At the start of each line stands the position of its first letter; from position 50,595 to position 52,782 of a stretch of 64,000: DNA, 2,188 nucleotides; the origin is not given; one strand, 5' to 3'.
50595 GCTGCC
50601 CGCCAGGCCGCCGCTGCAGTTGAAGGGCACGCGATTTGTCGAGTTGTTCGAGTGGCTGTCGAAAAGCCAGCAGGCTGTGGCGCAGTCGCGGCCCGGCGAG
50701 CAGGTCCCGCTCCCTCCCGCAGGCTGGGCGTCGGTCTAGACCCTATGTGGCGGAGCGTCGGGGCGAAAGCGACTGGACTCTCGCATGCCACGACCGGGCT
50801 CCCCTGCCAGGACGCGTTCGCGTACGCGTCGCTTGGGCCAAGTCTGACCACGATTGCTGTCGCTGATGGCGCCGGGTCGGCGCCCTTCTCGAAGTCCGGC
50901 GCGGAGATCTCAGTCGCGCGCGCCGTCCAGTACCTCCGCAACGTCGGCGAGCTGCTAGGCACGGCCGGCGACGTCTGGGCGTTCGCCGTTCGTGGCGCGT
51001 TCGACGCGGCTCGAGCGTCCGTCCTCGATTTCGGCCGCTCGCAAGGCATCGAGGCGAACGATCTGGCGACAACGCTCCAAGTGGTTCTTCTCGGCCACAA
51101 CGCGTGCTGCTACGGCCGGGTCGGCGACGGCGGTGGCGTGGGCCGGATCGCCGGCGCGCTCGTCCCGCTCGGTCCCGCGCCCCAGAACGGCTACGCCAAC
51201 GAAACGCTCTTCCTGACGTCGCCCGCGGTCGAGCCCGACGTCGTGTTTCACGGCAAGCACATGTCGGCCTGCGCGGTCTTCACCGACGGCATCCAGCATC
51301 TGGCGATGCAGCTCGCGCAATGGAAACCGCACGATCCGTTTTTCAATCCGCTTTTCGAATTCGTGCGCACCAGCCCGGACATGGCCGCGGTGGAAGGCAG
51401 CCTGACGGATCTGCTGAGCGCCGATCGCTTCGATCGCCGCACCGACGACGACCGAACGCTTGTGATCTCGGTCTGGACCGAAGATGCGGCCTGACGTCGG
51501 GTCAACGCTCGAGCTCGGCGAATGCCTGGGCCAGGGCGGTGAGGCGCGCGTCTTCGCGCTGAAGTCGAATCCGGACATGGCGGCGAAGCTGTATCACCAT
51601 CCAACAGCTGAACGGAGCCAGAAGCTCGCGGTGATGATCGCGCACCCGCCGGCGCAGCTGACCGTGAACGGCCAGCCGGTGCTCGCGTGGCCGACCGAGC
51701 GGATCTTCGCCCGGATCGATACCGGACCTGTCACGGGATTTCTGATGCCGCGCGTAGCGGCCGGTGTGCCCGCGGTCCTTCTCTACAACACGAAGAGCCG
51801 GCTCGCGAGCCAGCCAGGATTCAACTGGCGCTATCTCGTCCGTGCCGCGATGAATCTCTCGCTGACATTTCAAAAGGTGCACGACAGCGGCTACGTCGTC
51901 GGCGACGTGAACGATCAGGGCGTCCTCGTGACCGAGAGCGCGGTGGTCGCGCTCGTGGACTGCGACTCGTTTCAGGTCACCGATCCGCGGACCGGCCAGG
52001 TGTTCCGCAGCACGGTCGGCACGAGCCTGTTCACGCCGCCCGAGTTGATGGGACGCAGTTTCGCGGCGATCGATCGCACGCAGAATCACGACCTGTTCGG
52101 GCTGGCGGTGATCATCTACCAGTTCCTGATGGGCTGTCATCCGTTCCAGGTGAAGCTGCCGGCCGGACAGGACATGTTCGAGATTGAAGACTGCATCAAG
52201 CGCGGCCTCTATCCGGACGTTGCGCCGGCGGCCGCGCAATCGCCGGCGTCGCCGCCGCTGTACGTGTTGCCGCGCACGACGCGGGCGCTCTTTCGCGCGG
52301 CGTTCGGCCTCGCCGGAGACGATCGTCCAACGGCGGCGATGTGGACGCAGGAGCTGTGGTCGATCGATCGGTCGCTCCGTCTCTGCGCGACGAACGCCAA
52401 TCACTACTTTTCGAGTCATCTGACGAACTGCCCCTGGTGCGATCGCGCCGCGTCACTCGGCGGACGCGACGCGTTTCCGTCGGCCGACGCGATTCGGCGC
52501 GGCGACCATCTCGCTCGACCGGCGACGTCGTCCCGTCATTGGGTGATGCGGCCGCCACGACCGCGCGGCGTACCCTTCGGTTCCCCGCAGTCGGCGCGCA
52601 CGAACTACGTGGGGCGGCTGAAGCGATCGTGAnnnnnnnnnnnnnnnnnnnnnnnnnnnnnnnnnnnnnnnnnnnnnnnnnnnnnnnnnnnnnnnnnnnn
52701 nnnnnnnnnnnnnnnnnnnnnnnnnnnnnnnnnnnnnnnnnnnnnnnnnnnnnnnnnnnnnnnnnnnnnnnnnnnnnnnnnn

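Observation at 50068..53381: TerY-P-type vWA / PP2C / Ser-Thr kinase triad extended by a translationally coupled 3-TM protein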

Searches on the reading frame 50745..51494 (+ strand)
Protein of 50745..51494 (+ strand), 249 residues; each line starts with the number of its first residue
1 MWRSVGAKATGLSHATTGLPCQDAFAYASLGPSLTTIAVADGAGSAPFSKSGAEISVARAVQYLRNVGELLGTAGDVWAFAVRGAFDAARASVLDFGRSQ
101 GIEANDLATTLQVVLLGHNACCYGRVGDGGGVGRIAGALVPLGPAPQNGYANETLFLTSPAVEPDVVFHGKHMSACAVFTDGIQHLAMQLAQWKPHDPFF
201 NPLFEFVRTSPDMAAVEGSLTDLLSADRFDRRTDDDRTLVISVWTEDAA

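Call 3: search_protein_families(library=pfam, proteins=[window:50745-51494:+], max_evalue=0.01)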
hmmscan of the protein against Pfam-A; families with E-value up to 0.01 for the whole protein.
window:50745-51494:+ (249 aa): 1 family
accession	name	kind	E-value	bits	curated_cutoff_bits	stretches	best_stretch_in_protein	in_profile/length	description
PF13672.11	PP2C_2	-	4.7e-35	121.5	24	1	10-216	1-200/209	Protein phosphatase 2C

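Call 4: search_protein_families(library=padloc, proteins=[window:50745-51494:+], max_evalue=0.01)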
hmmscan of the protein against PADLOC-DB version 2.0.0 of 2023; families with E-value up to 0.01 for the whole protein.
window:50745-51494:+ (249 aa): 0 families

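Call 5: search_protein_families(library=ncbifam, proteins=[window:50745-51494:+], max_evalue=0.01)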
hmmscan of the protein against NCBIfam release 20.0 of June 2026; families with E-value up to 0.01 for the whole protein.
window:50745-51494:+ (249 aa): 1 family
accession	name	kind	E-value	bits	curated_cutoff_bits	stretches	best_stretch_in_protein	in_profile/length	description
NF033484.1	Stp1_PP2C_phos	equivalog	0.0083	15.7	230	0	22-128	12-111/232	Stp1/IreP family PP2C-type Ser/Thr phosphatase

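Call 59: search_protein_families(library=padloc, proteins=[window:50745-51494:+], max_evalue=10)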
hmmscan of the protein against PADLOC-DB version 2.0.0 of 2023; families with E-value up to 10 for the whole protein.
window:50745-51494:+ (249 aa): 0 families

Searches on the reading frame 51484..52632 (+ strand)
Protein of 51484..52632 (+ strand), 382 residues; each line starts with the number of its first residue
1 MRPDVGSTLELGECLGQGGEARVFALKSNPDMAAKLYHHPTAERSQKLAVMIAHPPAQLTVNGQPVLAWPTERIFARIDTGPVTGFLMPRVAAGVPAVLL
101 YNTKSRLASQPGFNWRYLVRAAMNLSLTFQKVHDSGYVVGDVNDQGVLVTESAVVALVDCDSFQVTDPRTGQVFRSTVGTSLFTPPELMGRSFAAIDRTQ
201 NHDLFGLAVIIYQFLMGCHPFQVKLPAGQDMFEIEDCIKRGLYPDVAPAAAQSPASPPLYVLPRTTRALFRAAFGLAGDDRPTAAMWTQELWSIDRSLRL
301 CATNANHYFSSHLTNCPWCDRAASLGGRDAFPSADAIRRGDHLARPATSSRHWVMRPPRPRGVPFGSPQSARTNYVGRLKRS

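Call 3: search_protein_families(library=pfam, proteins=[window:51484-52632:+], max_evalue=0.01)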
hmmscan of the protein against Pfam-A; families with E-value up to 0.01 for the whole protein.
window:51484-52632:+ (382 aa): 1 family
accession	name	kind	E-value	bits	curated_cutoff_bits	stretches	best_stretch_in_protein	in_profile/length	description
PF00069.31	Pkinase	-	2.3e-08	34.2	31.7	1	120-292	102-262/263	Protein kinase domain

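Call 4: search_protein_families(library=padloc, proteins=[window:51484-52632:+], max_evalue=0.01)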
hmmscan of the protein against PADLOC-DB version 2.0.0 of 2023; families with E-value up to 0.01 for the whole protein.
window:51484-52632:+ (382 aa): 12 families
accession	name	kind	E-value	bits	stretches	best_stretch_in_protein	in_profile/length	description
PDLC04042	PD-T4-6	-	3.4e-08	31.5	1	125-227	118-218/292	-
PDLC04043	PD-T4-6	-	2.7e-07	28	1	124-224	123-220/452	-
PDLC04039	PD-T4-6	-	2.9e-07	27.8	1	129-223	127-217/458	-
PDLC04053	PD-T4-6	-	6.3e-07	27.1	1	116-223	110-213/311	-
PDLC04047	PD-T4-6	-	1.1e-05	22.7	1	115-223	110-214/327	-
PDLC04054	PD-T4-6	-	1.5e-05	22.6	1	117-223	112-215/347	-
PDLC04064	PD-T4-6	-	3.3e-05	21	1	137-250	140-244/369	-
PDLC04041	PD-T4-6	-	5e-05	20.7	1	131-224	144-237/443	-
PDLC04138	mad6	-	0.00031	17.7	1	130-227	465-558/659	mads_6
PDLC04060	PD-T4-6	-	0.00032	17.7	1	123-224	115-212/486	-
PDLC03921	MkoA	-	0.0014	14.3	1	128-223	323-417/1607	-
PDLC04048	PD-T4-6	-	0.0073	13.7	0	120-222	115-213/354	-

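Call 5: search_protein_families(library=ncbifam, proteins=[window:51484-52632:+], max_evalue=0.01)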
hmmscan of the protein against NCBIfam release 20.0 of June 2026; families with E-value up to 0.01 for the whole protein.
window:51484-52632:+ (382 aa): 4 families
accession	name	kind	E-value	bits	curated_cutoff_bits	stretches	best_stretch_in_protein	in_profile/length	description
NF038150.1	lanthi_synth_IV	equivalog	1.8e-09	36.5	650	1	111-225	293-400/851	class IV lanthionine synthetase LanL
NF038151.1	lanthi_synth_III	equivalog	6.5e-05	21.5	575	1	120-222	340-430/833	class III lanthionine synthetase LanKC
NF047741.1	antiphage_MADS6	equivalog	8.6e-05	21.2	460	1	127-222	310-404/612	methylation-associated defense system protein kinase MAD6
NF052427.1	StpK7MSMEG_1200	equivalog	0.00084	17.9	900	1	124-223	116-211/601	serine/threonine protein kinase StpK7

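Call 16: find_homologous_proteins(query=window:51484-52632:+, max_evalue=1e-10)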
Query window:51484-52632:+ (382 aa): 459 proteins with E <= 1e-10 among 8000 candidates; the best 120 are listed.
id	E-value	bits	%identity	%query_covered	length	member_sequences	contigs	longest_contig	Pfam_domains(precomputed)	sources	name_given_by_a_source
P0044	2.1e-261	885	100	100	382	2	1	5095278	PF00069.32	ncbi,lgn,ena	-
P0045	7.1e-190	649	72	100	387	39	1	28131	PF00069.32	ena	-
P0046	1.2e-187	642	73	100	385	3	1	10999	PF00069.32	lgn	-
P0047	3.3e-186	637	72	100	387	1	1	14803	PF00069.32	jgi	jgi:DNA-binding helix-hairpin-helix protein with protein kinase domain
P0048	1.9e-181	621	71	98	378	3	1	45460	PF00069.32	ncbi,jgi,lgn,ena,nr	ncbi:MAG TPA: hypothetical protein VLT86_13495 [Vicinamibacterales bacterium]|nr:hypothetical protei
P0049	3.0e-181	621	71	98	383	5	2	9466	PF00069.32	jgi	jgi:DNA-binding helix-hairpin-helix protein with protein kinase domain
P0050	3.3e-181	621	72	98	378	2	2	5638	PF00069.32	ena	-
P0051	7.9e-179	613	70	100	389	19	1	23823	PF00069.32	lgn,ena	-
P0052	3.9e-178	610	70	98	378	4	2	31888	PF00069.32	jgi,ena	-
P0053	3.3e-161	555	66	93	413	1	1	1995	PF00069.32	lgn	-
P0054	1.5e-159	549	67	92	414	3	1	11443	PF00069.32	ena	-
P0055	7.0e-158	544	67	93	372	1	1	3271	-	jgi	jgi:DNA-binding helix-hairpin-helix protein with protein kinase domain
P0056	3.8e-153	528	64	93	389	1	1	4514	PF00069.32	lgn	-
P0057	2.8e-151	522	65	92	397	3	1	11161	PF00069.32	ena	-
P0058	9.3e-151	520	65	93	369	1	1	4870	PF00069.32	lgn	-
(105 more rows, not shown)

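Call 19: find_related_loci(query=A1, collection=genome_contigs, flank=5000)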
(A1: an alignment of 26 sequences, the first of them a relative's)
Query A1 (382 aa) in genome_contigs; peptide patterns used: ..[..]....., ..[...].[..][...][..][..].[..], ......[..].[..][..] (x = any residue, [..] = any of these).
599 stretches matched a pattern (row limit reached: there are more); 552 encode a relative of the query (tblastn E <= 1e-3); the best 80 are kept; 80 distinct loci.
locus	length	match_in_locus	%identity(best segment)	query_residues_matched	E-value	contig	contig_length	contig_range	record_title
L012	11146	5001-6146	70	2-381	3e-176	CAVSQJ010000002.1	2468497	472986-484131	MAG: uncultured Acidobacteriota bacterium isolate MFD05841.bin.2.230 genome assembly, contig: contig_5040, whole genome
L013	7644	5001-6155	69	1-381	5e-170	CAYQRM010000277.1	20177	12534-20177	MAG TPA_asm: uncultured Solibacteraceae bacterium isolate binchicken_co279_39 genome assembly, contig: k141_1789729, who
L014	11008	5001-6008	53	8-343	1e-118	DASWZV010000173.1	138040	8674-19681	MAG TPA_asm: Vicinamibacterales bacterium isolate SMAG_U3748 k141_2605066, whole genome shotgun sequence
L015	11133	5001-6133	65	1-381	1e-104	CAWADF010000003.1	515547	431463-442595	MAG: uncultured Acidobacteriota bacterium isolate MFD00822.bin.2.143 genome assembly, contig: contig_110793, whole genom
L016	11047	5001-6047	44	1-339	3e-86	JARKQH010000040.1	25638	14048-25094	MAG: Verrucomicrobiota bacterium isolate Reactor_maxbin.083 k141_1016561, whole genome shotgun sequence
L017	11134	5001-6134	42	8-372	1e-85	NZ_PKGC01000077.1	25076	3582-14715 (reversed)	Arthrospira platensis PCC 7345 scaffold_77, whole genome shotgun sequence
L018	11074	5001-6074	41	9-359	4e-84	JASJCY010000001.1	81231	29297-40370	MAG: Nostocaceae cyanobacterium isolate MO_167.B47 MO_167.c_35, whole genome shotgun sequence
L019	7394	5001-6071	41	8-359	1e-83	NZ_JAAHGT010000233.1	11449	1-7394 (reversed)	MAG: Okeania sp. SIO2F4 2F4_NODE_233, whole genome shotgun sequence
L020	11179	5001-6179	38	7-375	2e-83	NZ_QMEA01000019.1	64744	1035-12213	Brasilonema sp. UFV-L1 scaffold19_cov14, whole genome shotgun sequence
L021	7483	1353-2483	39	7-375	7e-83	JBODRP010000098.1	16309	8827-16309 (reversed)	MAG: Trichormus sp. isolate M6_bin.1_H NODE_100_length_16309_cov_58.743079, whole genome shotgun sequence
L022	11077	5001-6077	40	7-357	3e-82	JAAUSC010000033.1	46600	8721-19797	MAG: Scytonema sp. RU_4_4 NODE_226_length_46600_cov_15.219482, whole genome shotgun sequence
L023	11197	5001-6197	40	3-375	4e-82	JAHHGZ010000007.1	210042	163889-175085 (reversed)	MAG: Cyanomargarita calcarea GSE-NOS-MK-12-04C scaffold_35_c1, whole genome shotgun sequence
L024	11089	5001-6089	39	9-363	3e-82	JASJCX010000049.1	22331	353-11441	MAG: Calothrix sp. MO_167.B42 MO_167.c_1533, whole genome shotgun sequence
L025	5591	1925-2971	41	8-351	7e-82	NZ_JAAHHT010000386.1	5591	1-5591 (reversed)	MAG: Okeania sp. SIO3I5 3I5_NODE_386, whole genome shotgun sequence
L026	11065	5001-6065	42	8-358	2e-81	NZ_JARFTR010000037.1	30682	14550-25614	Kamptonema sp. UHCC 0994 NODE_66_length_30682_cov_15.818524, whole genome shotgun sequence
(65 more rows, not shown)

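Call 68: search_protein_families(library=pfam, proteins=[L012:6228-7448:+, L015:6200-8134:-], max_evalue=0.001)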
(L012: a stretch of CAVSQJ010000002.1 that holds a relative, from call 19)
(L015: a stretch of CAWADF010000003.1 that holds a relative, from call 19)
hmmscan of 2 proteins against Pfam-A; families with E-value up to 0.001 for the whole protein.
L012:6228-7448:+ (406 aa): 7 families
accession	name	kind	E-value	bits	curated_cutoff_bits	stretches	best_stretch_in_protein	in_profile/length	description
PF00534.26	Glycos_transf_1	-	6.2e-34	117.5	26.4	1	208-375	4-171/172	Glycosyl transferases group 1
PF13692.12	Glyco_trans_1_4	-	8.1e-33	114.1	27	1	222-362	4-142/142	Glycosyl transferases group 1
PF13439.12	Glyco_transf_4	-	1e-21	78.1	28.5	1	17-197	2-170/170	Glycosyltransferase Family 4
PF13579.12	Glyco_trans_4_4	-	1.2e-18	68.4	29.7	1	17-191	1-157/158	Glycosyl transferase 4-like domain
PF13524.12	Glyco_trans_1_2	-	3.6e-09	37.1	25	1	279-381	29-133/144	Glycosyl transferase-like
PF13477.12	Glyco_trans_4_2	-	3.4e-06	27.7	23.4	1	18-131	8-116/139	Glycosyl transferase 4-like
PF20706.3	GT4-conflict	-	1.5e-05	24.6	26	1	283-377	268-372/385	Family 4 Glycosyltransferase in conflict systems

L015:6200-8134:- (644 aa): 4 families
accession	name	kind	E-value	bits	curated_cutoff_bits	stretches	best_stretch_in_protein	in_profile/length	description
PF00733.27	Asn_synthase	-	3.9e-104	349.5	21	1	239-628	1-354/354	Asparagine synthase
PF13537.11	GATase_7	-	2.6e-46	157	25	1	47-166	1-123/123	Glutamine amidotransferase domain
PF13522.11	GATase_6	-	8.1e-42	142.8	27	1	32-160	1-130/130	Glutamine amidotransferase domain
PF12481.13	DUF3700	-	2.1e-05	24.5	27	1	72-163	80-174/228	Aluminium induced protein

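Call 70: find_encoding_contigs(protein=P0045, flank=4000, max_places=2)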
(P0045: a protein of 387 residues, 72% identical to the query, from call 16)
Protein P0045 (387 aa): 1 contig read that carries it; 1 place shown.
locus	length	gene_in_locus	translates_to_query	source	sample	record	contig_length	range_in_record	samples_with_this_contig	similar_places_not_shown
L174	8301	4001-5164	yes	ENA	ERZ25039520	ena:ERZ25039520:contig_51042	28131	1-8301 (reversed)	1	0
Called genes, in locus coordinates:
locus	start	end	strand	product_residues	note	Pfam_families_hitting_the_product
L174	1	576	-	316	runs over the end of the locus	PF07719:TPR_2 (faint), PF03544:TonB_C (faint)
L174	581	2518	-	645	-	PF08308:PEGA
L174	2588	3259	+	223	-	PF00092:VWA, PF13519:VWA_2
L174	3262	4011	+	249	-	PF13672:PP2C_2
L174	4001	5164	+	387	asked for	PF00069:Pkinase (weak)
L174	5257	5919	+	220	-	PF17900:Peptidase_M1_N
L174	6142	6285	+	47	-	PF01433:Peptidase_M1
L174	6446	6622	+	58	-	-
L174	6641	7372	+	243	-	-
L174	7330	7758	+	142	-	-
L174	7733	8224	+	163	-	PF13477:Glyco_trans_4_2 (weak), PF13439:Glyco_transf_4, PF13579:Glyco_trans_4_4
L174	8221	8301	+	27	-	?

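Call 71: find_encoding_contigs(protein=P0048, flank=4000, max_places=2)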
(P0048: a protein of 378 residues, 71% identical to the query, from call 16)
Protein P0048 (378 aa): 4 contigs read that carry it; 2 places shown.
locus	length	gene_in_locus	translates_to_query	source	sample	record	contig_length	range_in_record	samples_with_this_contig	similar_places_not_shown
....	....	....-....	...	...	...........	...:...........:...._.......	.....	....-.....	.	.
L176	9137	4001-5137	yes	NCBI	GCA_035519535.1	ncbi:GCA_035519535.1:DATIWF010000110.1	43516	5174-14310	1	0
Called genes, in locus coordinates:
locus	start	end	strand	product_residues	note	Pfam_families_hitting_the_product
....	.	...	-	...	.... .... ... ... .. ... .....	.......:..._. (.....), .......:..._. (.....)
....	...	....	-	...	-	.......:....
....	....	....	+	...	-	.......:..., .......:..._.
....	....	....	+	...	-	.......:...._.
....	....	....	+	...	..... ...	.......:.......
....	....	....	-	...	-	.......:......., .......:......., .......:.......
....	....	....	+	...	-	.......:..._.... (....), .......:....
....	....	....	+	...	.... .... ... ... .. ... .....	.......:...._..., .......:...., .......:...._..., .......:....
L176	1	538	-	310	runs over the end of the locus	PF07719:TPR_2 (faint), PF13174:TPR_6 (faint)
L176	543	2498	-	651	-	PF08308:PEGA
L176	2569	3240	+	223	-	PF00092:VWA, PF13519:VWA_2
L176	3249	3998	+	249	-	PF13672:PP2C_2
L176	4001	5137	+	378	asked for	PF00069:Pkinase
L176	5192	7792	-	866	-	PF17162:DUF5118, PF17148:DUF5117, PF16313:DUF4953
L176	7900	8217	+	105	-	PF09339:HTH_IclR (weak), PF03551:PadR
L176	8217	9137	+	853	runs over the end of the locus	PF12704:MacB_PCD, PF02687:FtsX, PF12704:MacB_PCD, PF02687:FtsX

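Call 72: find_encoding_contigs(protein=P0046, flank=4000, max_places=2)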
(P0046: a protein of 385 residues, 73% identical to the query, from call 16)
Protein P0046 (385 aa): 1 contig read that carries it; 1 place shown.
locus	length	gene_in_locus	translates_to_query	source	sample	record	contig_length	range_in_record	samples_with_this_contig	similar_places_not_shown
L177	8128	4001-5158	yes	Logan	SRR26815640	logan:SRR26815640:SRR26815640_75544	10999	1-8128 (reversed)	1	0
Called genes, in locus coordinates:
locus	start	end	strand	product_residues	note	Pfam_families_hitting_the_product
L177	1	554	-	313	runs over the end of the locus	-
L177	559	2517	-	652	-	PF08308:PEGA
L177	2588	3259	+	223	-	PF00092:VWA, PF13519:VWA_2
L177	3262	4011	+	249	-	PF13672:PP2C_2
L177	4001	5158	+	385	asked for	PF00069:Pkinase (weak)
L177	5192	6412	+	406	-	PF13439:Glyco_transf_4, PF13579:Glyco_trans_4_4, PF00534:Glycos_transf_1, PF20706:GT4-conflict (weak), PF13692:Glyco_trans_1_4, PF13524:Glyco_trans_1_2 (weak)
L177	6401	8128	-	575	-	?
